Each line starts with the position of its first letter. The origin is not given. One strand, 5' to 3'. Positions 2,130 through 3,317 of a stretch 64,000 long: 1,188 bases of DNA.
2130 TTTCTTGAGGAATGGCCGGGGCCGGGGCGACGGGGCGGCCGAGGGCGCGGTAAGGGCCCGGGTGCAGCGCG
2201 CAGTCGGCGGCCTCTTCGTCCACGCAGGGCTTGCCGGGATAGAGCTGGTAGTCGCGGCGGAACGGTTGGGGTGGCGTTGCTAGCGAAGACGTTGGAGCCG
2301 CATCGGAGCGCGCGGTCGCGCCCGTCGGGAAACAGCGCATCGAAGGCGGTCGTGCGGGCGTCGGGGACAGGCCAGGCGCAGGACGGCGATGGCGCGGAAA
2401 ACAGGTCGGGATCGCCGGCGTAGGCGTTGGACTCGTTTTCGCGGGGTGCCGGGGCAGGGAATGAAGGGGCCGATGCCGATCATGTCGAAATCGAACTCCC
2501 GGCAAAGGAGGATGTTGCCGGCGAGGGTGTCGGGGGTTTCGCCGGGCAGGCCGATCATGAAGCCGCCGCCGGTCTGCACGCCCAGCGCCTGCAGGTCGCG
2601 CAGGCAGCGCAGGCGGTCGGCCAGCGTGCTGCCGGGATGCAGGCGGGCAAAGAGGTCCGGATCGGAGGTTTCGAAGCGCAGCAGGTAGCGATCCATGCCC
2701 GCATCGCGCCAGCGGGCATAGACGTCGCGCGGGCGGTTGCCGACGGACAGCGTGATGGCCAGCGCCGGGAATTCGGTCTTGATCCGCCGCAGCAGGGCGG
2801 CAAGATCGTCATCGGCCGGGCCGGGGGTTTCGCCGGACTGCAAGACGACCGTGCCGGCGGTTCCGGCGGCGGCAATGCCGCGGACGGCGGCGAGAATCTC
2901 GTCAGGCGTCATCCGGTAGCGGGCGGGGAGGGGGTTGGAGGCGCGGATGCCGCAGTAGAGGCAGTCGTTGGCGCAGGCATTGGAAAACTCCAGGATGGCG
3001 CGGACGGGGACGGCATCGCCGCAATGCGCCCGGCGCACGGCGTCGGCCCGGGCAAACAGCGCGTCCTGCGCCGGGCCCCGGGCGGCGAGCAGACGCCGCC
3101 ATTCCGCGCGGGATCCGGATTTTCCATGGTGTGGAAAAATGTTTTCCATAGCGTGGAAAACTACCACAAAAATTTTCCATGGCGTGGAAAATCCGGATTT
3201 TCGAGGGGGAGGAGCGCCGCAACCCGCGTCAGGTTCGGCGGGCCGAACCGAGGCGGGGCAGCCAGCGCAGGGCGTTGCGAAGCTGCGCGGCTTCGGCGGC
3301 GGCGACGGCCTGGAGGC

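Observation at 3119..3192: Dispersed triple-palindrome element with conserved internal spacing (copy 1; copy 2 at 27133-27204)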

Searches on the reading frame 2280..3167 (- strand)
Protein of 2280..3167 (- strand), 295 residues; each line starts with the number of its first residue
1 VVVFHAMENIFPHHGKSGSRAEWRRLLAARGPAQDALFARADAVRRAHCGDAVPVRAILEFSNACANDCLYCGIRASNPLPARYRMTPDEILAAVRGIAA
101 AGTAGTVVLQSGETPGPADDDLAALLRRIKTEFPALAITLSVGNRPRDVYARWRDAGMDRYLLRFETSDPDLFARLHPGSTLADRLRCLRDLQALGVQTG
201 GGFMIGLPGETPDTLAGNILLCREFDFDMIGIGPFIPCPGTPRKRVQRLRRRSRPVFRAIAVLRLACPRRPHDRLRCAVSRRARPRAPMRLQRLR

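Call 8: search_protein_families(library=pfam, proteins=[window:2280-3167:-])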
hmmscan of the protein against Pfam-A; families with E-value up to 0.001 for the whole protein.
window:2280-3167:- (295 aa): 1 family
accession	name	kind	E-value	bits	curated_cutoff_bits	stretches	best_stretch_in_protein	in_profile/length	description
PF04055.27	Radical_SAM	-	1.6e-21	77.6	29.5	1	60-215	2-159/166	Radical SAM superfamily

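Call 72: search_protein_families(library=ncbifam, proteins=[window:2280-3149:-], max_evalue=0.001)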
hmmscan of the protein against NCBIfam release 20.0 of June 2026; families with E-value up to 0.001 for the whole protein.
window:2280-3149:- (289 aa): 21 families
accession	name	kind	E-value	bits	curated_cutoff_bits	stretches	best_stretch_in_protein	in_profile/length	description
TIGR03956.1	rSAM_HydE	equivalog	6.7e-64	216.3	254.6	1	13-260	12-258/340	[FeFe] hydrogenase H-cluster radical SAM maturase HydE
TIGR03910.1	pyrrolys_PylB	equivalog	6.7e-26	91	348.2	1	13-264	19-271/347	methylornithine synthase PylB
TIGR00433.2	bioB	equivalog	8.1e-25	87.7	225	1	14-264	5-254/307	biotin synthase BioB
TIGR02351.2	thiH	equivalog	2e-13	50.2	380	1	29-173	53-194/364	2-iminoacetate synthase ThiH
TIGR03957.1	rSAM_HmdB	equivalog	4e-12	46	320.9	1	31-262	21-251/317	5,10-methenyltetrahydromethanopterin hydrogenase cofactor biosynthesis protein HmdB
TIGR03551.1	F420_cofH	equivalog_domain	5.2e-12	45.3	374.1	1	16-133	5-122/345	5-amino-6-(D-ribitylamino)uracil--L-tyrosine 4-hydroxyphenyl transferase CofH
NF006687.0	PRK09234.1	equivalog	5.5e-10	38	1018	1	13-132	493-613/849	bifunctional FO biosynthesis protein CofGH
TIGR03955.1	rSAM_HydG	equivalog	1.7e-09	36.6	312.15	1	27-174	63-214/470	[FeFe] hydrogenase H-cluster radical SAM maturase HydG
TIGR03699.1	menaquin_MqnC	equivalog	4.6e-09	35.6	428.1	1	30-133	19-124/342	cyclic dehypoxanthinyl futalosine synthase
TIGR00423.1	TIGR00423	subfamily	1.1e-08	34.7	260.25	1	53-132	9-87/310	CofH family radical SAM protein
TIGR03471.1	HpnJ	equivalog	2.6e-08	33.2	577.6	1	129-235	272-381/472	hopanoid biosynthesis associated radical SAM protein HpnJ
NF005609.0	PRK07360.1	equivalog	3.1e-08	32.8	426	1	19-132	28-144/374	7,8-didemethyl-8-hydroxy-5-deazariboflavin synthase subunit CofH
NF004580.0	PRK05926.1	equivalog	8.1e-07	28.6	583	1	20-133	37-150/370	hypothetical protein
TIGR03700.1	mena_SCO4494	equivalog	9e-07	28.1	434.55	1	31-132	28-130/351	aminofutalosine synthase MqnE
TIGR04479.1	bcpD_PhpK_rSAM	subfamily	9.7e-06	24.2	600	1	56-222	247-412/504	PhpK family radical SAM P-methyltransferase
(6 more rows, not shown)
